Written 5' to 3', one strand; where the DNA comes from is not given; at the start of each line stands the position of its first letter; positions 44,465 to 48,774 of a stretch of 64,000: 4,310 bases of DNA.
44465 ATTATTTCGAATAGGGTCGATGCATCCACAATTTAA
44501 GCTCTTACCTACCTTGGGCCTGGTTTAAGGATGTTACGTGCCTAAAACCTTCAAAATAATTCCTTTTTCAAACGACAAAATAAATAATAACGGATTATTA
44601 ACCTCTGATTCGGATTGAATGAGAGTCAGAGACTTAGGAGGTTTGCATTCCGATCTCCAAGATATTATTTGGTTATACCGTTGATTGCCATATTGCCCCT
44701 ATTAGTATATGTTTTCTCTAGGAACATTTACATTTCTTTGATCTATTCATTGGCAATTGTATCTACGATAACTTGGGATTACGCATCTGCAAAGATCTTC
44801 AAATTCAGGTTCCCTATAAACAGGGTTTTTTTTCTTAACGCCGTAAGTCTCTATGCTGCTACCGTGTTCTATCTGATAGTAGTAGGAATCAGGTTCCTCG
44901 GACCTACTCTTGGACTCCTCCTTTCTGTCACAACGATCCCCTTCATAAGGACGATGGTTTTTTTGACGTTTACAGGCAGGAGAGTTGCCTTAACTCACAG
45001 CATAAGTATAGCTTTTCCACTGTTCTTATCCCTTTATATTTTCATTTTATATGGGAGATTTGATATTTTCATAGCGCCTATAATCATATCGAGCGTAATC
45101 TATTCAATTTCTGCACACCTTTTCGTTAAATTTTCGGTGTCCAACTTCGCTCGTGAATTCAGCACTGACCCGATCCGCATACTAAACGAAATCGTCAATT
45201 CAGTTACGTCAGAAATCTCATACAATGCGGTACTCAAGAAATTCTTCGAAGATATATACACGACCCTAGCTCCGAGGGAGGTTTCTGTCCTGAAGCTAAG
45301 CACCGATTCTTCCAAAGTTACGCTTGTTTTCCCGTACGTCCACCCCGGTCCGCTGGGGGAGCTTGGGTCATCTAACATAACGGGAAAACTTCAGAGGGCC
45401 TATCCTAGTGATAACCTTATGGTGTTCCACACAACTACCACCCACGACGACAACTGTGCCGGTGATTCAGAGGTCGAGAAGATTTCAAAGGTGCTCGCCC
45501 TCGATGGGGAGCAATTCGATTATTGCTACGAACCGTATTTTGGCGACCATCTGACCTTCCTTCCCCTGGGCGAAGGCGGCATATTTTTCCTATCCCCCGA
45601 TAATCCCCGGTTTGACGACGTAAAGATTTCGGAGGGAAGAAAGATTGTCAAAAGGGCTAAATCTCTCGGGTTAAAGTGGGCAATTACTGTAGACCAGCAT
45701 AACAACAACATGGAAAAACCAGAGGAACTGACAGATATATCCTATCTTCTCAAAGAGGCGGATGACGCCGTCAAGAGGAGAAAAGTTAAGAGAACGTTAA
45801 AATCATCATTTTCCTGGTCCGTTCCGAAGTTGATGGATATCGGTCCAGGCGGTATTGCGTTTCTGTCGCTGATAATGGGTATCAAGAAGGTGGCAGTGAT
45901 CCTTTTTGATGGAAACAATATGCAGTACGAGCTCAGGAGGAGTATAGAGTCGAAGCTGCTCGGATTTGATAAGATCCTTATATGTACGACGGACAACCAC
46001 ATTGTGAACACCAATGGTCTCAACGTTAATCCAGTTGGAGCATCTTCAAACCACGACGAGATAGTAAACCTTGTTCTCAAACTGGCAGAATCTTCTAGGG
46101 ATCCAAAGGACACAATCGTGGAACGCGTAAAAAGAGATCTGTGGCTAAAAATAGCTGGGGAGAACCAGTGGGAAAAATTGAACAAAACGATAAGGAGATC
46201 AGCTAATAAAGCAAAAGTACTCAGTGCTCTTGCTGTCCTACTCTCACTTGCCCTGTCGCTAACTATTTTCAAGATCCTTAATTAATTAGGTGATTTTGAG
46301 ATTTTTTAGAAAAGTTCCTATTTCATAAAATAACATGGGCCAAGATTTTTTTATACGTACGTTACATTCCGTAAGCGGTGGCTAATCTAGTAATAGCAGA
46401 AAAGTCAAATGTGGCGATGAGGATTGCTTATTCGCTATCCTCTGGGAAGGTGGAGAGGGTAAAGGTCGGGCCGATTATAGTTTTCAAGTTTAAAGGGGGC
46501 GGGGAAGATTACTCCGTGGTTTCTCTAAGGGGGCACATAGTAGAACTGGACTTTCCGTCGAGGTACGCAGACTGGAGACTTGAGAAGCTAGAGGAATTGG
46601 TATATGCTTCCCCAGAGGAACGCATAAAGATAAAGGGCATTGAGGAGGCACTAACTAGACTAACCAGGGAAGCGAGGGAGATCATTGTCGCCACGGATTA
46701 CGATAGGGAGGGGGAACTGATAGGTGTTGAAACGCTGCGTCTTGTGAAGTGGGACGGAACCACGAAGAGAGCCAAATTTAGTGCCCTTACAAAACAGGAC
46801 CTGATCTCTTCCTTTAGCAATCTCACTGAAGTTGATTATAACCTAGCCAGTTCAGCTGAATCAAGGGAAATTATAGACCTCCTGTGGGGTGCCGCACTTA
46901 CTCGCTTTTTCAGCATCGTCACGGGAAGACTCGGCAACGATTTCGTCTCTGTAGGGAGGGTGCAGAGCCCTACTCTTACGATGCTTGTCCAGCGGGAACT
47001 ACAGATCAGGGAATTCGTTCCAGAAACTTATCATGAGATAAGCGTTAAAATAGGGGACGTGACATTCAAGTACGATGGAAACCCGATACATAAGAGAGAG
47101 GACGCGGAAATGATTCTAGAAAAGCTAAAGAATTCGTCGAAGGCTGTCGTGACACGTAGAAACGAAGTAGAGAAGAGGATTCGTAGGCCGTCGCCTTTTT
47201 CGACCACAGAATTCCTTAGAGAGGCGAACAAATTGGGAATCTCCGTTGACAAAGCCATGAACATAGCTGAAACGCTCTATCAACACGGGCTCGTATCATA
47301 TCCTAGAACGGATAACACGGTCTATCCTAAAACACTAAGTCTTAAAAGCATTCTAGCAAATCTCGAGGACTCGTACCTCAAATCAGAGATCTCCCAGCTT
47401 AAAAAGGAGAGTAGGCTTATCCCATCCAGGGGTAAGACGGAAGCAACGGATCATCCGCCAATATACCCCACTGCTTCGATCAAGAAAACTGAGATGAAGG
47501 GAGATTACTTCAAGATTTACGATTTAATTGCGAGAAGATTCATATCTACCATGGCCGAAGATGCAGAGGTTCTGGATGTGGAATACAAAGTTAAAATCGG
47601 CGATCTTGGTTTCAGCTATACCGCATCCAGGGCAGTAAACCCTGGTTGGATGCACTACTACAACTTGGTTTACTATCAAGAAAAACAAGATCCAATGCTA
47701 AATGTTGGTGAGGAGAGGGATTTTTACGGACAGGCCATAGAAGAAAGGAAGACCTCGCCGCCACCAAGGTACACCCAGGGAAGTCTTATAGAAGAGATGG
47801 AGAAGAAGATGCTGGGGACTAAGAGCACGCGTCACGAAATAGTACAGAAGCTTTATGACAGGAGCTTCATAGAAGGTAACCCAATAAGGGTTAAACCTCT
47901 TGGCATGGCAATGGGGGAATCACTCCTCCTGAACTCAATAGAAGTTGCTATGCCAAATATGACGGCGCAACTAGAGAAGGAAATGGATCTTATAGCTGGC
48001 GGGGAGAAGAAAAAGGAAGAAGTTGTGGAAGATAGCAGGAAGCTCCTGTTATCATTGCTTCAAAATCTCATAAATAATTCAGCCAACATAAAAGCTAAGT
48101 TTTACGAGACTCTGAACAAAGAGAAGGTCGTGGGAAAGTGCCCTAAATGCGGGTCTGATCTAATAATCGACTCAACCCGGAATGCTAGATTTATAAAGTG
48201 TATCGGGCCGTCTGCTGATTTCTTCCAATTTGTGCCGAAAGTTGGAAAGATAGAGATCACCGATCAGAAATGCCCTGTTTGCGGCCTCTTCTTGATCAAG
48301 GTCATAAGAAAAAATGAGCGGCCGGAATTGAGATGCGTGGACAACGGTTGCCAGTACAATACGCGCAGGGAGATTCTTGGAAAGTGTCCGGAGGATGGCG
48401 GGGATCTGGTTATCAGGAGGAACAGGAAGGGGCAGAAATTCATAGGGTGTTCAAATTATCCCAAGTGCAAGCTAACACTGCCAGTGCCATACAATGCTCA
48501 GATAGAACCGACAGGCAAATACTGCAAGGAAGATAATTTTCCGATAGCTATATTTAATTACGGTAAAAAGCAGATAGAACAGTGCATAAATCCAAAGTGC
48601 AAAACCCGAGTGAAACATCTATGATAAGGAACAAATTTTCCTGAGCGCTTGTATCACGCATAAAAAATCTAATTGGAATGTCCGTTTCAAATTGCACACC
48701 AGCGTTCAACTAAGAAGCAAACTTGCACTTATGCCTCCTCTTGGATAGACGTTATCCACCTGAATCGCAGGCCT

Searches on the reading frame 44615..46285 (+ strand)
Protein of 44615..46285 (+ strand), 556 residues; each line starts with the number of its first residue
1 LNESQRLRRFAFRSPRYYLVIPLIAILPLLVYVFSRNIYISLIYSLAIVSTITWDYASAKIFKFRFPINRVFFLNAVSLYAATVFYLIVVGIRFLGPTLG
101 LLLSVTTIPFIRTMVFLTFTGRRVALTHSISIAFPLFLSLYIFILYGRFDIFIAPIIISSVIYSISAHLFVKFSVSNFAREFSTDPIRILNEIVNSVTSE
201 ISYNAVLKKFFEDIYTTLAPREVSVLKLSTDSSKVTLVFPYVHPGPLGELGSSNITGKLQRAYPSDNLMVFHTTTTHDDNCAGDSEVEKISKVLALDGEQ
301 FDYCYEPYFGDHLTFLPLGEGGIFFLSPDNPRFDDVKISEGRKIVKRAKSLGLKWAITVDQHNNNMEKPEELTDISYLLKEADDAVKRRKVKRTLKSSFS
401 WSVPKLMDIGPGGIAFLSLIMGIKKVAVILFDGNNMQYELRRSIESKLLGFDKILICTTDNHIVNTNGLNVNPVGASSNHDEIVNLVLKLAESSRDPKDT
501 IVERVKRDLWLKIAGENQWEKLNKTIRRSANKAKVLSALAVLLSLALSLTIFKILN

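Call 11: search_protein_families(library=ncbifam, max_evalue=1e-12, proteins=[window:44615-46285:+])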
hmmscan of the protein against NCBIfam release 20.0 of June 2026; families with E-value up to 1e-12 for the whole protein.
window:44615-46285:+ (556 aa): 0 families

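Call 12: search_protein_families(library=ncbifam, max_evalue=0.000001, proteins=[window:44615-46285:+])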
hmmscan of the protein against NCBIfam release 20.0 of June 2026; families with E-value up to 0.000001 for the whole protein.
window:44615-46285:+ (556 aa): 0 families

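Call 64: search_protein_families(library=pfam, max_evalue=0.01, proteins=[window:44615-46285:+])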
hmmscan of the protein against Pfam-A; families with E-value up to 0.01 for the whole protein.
window:44615-46285:+ (556 aa): 1 family
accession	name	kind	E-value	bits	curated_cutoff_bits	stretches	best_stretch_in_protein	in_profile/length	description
PF09843.14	DUF2070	-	2.6e-91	307.1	30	1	6-548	3-561/561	Predicted membrane protein (DUF2070)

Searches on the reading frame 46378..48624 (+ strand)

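Call 11: search_protein_families(library=ncbifam, max_evalue=1e-12, proteins=[window:46378-48624:+])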
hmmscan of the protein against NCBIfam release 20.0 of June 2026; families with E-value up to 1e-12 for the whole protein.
window:46378-48624:+ (748 aa): 12 families
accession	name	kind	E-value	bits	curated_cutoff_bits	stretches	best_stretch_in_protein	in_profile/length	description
NF005555.0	PRK07220.1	equivalog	7e-218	725.6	635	2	3-655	2-662/740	DNA topoisomerase I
NF011532.0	PRK14973.1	equivalog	1.5e-176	588.9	930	1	4-649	3-655/936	DNA topoisomerase I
TIGR01057.1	topA_arch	equivalog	1.9e-136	455.8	458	1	6-608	1-612/618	DNA topoisomerase I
NF004438.0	PRK05776.1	equivalog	3.1e-129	432.1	793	1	3-597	10-615/677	DNA topoisomerase I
NF005829.0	PRK07726.1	subfamily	2.9e-81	274.1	597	1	3-608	2-632/669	DNA topoisomerase 3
TIGR01051.1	topA_bact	equivalog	1.5e-75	255.4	456.4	1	42-609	18-620/632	type I DNA topoisomerase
TIGR01056.1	topB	subfamily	9.5e-68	229.3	515.75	1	2-609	2-635/706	DNA topoisomerase III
TIGR01054.1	rgy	equivalog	1.4e-48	165.3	471.7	1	88-552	708-1164/1172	reverse gyrase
NF006032.0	PRK08173.1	equivalog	9.5e-46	155.9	1058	1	3-595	4-634/863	DNA topoisomerase III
NF006451.0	PRK08780.1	equivalog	2.7e-40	138.6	1265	1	42-557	22-569/824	DNA topoisomerase I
NF004966.0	PRK06319.1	equivalog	1e-39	136.3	868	2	237-698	235-726/862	DNA topoisomerase I/SWI domain fusion protein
NF011313.0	PRK14724.1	equivalog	7.9e-30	103.4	1088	1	2-476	3-521/988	DNA topoisomerase III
